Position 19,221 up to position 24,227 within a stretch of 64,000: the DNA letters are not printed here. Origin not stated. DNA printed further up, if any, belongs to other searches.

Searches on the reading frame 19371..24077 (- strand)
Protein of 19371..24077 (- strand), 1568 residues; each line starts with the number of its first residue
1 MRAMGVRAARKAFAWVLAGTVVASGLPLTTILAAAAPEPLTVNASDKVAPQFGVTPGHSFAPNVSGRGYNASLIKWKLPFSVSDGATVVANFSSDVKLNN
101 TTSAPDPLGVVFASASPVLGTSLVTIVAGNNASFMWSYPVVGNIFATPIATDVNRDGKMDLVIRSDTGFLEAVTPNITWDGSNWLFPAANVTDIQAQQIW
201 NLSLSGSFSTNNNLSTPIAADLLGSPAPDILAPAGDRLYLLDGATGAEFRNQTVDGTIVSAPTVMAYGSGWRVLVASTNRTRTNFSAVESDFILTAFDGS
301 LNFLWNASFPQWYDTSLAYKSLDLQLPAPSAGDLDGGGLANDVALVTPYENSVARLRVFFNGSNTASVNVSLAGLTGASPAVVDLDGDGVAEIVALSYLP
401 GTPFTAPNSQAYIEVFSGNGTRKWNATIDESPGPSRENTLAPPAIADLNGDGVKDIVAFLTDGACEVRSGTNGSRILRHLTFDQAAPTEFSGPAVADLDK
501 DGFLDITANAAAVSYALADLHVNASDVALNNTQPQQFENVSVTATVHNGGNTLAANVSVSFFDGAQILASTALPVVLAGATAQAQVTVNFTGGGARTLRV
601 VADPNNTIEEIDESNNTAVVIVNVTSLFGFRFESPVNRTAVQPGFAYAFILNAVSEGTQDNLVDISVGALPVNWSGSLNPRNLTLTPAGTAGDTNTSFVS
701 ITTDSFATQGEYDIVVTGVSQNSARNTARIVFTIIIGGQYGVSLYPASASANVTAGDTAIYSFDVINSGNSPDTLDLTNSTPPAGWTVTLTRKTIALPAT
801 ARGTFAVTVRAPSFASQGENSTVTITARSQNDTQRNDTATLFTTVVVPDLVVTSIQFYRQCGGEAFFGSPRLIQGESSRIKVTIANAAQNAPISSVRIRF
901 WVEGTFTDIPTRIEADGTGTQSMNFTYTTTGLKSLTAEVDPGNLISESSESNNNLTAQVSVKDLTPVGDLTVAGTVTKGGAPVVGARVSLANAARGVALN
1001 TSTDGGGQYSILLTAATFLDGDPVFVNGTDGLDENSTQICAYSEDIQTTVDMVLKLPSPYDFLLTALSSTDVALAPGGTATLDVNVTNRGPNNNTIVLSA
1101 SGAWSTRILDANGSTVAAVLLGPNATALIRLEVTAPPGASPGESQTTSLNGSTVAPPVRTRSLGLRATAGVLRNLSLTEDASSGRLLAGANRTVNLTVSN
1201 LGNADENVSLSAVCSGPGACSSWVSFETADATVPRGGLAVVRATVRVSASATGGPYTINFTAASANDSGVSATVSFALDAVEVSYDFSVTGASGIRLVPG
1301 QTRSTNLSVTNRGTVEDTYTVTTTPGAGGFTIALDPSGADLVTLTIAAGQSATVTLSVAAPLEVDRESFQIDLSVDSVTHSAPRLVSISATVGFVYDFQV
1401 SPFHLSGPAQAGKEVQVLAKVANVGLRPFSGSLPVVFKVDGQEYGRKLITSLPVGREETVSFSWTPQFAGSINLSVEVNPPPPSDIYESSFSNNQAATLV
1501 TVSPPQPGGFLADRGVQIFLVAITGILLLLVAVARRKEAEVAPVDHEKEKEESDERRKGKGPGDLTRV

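Call 41: search_protein_families(library=pfam, proteins=[window:19371-24077:-], max_evalue=0.00001)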
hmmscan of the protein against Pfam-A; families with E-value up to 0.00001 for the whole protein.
window:19371-24077:- (1568 aa): 6 families
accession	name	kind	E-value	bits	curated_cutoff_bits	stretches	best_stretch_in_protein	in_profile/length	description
PF07705.17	CARDB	-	1.1e-37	128.7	22.7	3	518-618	2-99/101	CARDB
PF13517.12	FG-GAP_3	-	2.4e-13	50.9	26.9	0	341-394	8-60/61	FG-GAP-like repeat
PF11614.14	FixG_C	-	3.5e-13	50.2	25.6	0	761-842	35-116/119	IG-like fold at C-terminal of FixG, putative oxidoreductase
PF01839.29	FG-GAP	-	7.6e-10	38.9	22.1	0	377-395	2-20/37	FG-GAP repeat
PF10633.15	NPCBM_assoc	-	2.1e-08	34.7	24.4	0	1188-1263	3-76/78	NPCBM-associated, NEW3 domain of alpha-galactosidase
PF23619.1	Ig_VWA7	-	7.4e-08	33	27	0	749-841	8-98/104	VWA7 Ig-like domain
